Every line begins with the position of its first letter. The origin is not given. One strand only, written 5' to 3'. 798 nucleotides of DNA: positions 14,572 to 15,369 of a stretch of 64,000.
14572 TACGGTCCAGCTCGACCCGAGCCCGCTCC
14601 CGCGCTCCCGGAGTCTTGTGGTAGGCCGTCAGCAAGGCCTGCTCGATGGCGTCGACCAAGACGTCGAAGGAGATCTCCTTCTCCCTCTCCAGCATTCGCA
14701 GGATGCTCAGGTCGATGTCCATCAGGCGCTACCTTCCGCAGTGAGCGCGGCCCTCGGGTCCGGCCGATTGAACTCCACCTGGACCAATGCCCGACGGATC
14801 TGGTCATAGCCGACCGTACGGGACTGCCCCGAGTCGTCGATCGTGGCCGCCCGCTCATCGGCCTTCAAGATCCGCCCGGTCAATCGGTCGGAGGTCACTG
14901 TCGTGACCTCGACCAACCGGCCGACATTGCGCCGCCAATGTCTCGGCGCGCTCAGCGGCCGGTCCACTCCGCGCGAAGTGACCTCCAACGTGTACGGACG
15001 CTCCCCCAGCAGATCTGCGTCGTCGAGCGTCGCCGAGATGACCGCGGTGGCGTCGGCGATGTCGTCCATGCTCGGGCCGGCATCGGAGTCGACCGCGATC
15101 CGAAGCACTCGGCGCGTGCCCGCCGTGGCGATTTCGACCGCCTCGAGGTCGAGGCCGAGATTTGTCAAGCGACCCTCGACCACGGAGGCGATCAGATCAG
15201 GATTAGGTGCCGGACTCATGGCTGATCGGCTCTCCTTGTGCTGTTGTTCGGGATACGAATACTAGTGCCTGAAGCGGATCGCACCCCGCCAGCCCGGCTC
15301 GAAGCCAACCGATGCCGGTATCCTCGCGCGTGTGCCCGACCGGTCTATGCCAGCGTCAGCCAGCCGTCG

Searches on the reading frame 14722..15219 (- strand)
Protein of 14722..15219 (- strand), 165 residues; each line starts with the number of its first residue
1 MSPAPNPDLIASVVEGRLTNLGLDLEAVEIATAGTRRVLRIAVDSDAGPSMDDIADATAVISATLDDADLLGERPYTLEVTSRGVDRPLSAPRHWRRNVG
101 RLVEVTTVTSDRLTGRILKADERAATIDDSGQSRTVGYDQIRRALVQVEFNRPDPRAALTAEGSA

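Call 9: search_protein_families(library=ncbifam, proteins=[window:14722-15219:-])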
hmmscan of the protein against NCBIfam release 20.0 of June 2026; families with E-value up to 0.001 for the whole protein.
window:14722-15219:- (165 aa): 25 families
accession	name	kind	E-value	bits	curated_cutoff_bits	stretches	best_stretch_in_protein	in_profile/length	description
NF000930.0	PRK00092.2-2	equivalog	7.8e-50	169.2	150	1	5-160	4-163/179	ribosome maturation factor RimP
NF011239.0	PRK14645.1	equivalog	3.8e-19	69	149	1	11-146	12-147/154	ribosome maturation factor RimP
NF011231.0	PRK14638.1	equivalog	1.3e-18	67.2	188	1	13-150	13-150/150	ribosome maturation factor RimP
NF000927.0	PRK00092.1-1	equivalog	2.6e-18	66.6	162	1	11-150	9-151/151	ribosome maturation factor RimP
NF011232.0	PRK14639.1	equivalog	6.1e-17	62.3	193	1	19-149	9-140/141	ribosome maturation factor RimP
NF011241.0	PRK14647.1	equivalog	1.1e-16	60.9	210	1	10-109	10-108/159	ribosome maturation factor RimP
NF000928.0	PRK00092.1-2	equivalog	1.3e-16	61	163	1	8-130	7-134/158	ribosome maturation factor RimP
NF000936.0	PRK00092.4-1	equivalog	9.1e-16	58.4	205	1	19-146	12-138/142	ribosome maturation factor RimP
NF011233.0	PRK14640.1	equivalog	3.6e-14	53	268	1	12-146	10-147/152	hypothetical protein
NF002531.0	PRK02001.1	equivalog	1.8e-13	50.6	123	1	39-128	33-118/154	ribosome assembly cofactor RimP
NF000937.0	PRK00092.4-3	equivalog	2.2e-13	50.5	287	1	10-144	8-146/161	ribosome maturation factor RimP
NF000932.0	PRK00092.2-5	equivalog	3.9e-12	46.3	185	1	10-136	22-152/200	ribosome maturation factor RimP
NF000934.0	PRK00092.3-1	equivalog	9.6e-12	45.5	175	1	12-149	12-152/153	ribosome maturation factor RimP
NF011225.0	PRK14632.1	equivalog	1.3e-11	44.7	226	1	4-109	4-107/172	ribosome maturation factor RimP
NF011230.0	PRK14637.1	equivalog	1.3e-11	44.4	159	1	19-146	20-146/152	ribosome maturation factor RimP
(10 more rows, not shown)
